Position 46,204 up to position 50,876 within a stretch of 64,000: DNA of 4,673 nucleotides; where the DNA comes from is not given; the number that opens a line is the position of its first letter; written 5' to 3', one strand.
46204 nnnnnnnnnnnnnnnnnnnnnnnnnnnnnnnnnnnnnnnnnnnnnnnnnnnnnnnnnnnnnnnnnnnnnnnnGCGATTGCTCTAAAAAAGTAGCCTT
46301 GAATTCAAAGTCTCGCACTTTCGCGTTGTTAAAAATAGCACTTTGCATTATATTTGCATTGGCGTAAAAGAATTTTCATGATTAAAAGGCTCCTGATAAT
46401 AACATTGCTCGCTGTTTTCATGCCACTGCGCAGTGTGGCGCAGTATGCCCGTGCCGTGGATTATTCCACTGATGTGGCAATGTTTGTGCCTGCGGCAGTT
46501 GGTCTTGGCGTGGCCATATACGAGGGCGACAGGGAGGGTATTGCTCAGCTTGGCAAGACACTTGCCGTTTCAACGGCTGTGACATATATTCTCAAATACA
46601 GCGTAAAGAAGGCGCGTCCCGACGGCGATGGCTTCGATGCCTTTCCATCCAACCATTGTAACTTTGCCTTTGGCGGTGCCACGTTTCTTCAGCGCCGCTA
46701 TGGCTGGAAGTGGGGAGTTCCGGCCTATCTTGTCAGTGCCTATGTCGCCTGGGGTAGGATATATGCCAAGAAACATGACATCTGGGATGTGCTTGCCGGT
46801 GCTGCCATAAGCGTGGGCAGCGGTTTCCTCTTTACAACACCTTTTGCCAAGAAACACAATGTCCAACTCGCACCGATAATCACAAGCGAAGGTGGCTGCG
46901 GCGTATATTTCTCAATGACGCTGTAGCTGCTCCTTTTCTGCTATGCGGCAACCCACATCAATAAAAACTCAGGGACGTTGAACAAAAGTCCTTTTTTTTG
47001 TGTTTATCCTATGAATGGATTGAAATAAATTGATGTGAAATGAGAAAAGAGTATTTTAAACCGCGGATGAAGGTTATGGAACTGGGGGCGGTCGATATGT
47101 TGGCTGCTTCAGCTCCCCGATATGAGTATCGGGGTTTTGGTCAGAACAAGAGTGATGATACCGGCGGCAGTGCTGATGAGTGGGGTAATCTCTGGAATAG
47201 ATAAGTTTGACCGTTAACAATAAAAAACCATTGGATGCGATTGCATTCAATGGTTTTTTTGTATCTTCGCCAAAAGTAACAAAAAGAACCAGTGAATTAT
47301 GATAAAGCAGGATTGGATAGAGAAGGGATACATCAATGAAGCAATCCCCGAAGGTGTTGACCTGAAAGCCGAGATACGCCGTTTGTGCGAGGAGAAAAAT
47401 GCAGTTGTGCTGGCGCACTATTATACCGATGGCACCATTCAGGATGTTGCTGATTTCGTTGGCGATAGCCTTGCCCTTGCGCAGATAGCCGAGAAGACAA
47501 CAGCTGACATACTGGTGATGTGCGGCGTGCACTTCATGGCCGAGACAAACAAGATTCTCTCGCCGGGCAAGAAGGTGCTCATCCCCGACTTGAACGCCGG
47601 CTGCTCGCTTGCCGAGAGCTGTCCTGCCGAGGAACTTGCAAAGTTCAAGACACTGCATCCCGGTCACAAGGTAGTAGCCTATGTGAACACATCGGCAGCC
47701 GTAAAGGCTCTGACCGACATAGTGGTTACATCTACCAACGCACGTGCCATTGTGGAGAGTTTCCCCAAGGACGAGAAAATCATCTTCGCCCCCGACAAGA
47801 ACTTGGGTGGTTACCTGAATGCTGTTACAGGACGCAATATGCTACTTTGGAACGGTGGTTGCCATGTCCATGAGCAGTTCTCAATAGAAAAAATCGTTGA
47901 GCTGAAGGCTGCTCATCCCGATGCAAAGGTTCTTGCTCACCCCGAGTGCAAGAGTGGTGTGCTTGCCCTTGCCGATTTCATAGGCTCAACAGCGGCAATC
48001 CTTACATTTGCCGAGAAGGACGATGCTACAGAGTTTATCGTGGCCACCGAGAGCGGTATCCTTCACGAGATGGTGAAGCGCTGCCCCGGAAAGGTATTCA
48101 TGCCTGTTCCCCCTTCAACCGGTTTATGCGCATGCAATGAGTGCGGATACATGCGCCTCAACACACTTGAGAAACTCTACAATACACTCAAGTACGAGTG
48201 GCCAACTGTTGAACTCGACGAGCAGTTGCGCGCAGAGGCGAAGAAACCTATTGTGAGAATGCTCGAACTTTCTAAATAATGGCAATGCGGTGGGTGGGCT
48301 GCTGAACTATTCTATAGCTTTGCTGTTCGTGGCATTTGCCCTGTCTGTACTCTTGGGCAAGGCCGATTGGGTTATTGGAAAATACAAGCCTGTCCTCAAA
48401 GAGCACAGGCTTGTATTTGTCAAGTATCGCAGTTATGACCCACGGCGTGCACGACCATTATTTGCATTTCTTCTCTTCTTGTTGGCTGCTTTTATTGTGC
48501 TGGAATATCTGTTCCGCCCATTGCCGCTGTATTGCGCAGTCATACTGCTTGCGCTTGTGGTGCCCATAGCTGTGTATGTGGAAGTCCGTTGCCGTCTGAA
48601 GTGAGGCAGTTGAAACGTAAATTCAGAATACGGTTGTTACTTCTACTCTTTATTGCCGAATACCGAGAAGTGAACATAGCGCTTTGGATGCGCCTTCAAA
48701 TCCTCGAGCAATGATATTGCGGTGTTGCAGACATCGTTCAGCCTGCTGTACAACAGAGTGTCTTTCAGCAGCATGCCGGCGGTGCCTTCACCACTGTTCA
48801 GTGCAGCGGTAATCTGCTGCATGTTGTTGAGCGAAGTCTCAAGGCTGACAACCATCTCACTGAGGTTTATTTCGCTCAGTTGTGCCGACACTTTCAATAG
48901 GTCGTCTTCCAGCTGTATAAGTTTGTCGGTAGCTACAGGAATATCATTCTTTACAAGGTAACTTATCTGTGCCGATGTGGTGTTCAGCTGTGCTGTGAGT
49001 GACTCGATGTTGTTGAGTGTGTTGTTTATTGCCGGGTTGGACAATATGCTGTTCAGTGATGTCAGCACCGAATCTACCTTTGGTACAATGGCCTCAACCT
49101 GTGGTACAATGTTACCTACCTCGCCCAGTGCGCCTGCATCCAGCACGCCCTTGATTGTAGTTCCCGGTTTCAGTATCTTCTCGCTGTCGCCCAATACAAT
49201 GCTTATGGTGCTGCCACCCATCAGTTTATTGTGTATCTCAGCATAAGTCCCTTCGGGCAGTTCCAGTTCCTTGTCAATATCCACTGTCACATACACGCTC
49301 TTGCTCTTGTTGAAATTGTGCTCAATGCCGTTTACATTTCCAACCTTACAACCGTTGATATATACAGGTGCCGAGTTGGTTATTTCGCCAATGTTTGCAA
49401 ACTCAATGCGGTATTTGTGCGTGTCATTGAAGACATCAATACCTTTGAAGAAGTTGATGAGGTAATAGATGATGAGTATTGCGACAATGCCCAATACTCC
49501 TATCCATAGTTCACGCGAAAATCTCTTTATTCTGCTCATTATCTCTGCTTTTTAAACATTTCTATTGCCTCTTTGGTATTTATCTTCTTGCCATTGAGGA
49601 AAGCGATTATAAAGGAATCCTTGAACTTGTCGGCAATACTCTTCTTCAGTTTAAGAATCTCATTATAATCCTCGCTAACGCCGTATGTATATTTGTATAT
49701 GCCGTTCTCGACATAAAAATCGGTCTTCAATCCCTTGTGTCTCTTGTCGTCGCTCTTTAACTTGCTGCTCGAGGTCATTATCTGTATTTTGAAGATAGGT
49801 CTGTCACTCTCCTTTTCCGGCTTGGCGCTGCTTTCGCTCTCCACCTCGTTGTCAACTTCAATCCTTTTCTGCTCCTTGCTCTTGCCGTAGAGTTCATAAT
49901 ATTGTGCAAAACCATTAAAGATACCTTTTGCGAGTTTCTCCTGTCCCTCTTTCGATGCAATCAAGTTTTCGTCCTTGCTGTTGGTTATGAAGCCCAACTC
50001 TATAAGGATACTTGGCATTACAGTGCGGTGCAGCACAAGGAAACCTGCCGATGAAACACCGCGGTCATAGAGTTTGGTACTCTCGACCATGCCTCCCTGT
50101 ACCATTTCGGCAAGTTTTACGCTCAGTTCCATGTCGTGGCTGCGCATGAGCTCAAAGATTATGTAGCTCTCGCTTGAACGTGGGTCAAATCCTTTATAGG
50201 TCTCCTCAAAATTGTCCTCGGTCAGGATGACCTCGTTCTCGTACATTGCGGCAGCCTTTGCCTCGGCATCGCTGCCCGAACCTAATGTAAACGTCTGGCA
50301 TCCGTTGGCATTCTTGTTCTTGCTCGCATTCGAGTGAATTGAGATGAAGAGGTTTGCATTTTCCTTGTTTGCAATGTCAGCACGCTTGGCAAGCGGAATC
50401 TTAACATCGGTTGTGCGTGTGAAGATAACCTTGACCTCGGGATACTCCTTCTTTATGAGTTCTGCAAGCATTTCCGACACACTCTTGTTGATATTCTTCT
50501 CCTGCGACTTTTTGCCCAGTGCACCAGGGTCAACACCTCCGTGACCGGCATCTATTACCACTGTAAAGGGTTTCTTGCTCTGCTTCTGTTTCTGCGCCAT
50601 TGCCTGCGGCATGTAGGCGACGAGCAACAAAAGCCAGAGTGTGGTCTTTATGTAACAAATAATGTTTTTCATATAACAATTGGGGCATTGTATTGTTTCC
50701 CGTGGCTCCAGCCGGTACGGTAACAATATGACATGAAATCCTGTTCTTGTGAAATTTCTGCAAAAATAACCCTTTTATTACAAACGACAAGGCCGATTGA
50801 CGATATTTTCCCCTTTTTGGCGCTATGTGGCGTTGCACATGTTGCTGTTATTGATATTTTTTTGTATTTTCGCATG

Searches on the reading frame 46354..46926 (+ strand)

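Call 35: search_protein_families(library=pfam, proteins=[window:46354-46926:+], max_evalue=0.01)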
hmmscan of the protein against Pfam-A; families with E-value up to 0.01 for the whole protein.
window:46354-46926:+ (190 aa): 2 families
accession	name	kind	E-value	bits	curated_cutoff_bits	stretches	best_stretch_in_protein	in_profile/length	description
PF01569.27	PAP2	-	1.3e-09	38.4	27.2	1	66-162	5-123/130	PAP2 superfamily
PF14378.12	PAP2_3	-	9.7e-06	26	27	1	78-156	106-187/190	PAP2 superfamily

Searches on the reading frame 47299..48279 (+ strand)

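Call 35: search_protein_families(library=pfam, proteins=[window:47299-48279:+], max_evalue=0.01)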
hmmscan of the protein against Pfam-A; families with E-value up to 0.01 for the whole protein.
window:47299-48279:+ (326 aa): 1 family
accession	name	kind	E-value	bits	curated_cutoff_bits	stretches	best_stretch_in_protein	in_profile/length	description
PF02445.21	NadA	-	3.4e-118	394.5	27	1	25-323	2-295/295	Quinolinate synthetase A protein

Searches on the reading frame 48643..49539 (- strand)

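Call 76: search_protein_families(library=pfam, proteins=[window:48643-49539:-], max_evalue=0.0001)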
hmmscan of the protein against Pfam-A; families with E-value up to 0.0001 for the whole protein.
window:48643-49539:- (298 aa): 1 family
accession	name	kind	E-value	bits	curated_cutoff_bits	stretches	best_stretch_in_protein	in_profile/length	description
PF02470.25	MlaD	-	9e-12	45.5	25.1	1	40-115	2-79/81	MlaD protein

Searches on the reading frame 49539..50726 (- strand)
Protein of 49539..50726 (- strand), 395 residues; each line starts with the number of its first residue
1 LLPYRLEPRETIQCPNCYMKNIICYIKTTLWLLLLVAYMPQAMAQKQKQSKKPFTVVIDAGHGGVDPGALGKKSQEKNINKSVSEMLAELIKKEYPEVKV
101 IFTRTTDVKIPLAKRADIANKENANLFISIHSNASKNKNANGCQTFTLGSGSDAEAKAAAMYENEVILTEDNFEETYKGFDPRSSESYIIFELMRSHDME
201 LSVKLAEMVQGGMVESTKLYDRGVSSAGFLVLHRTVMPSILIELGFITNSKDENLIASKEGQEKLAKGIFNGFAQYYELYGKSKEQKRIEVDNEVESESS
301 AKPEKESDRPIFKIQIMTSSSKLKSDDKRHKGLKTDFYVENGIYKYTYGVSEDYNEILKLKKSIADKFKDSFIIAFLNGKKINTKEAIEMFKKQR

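Call 76: search_protein_families(library=pfam, proteins=[window:49539-50726:-], max_evalue=0.0001)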
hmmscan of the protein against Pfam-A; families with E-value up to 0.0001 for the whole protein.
window:49539-50726:- (395 aa): 1 family
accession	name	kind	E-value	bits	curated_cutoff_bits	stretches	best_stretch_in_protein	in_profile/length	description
PF01520.23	Amidase_3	-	1.1e-51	175.8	27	1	56-273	1-172/174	N-acetylmuramoyl-L-alanine amidase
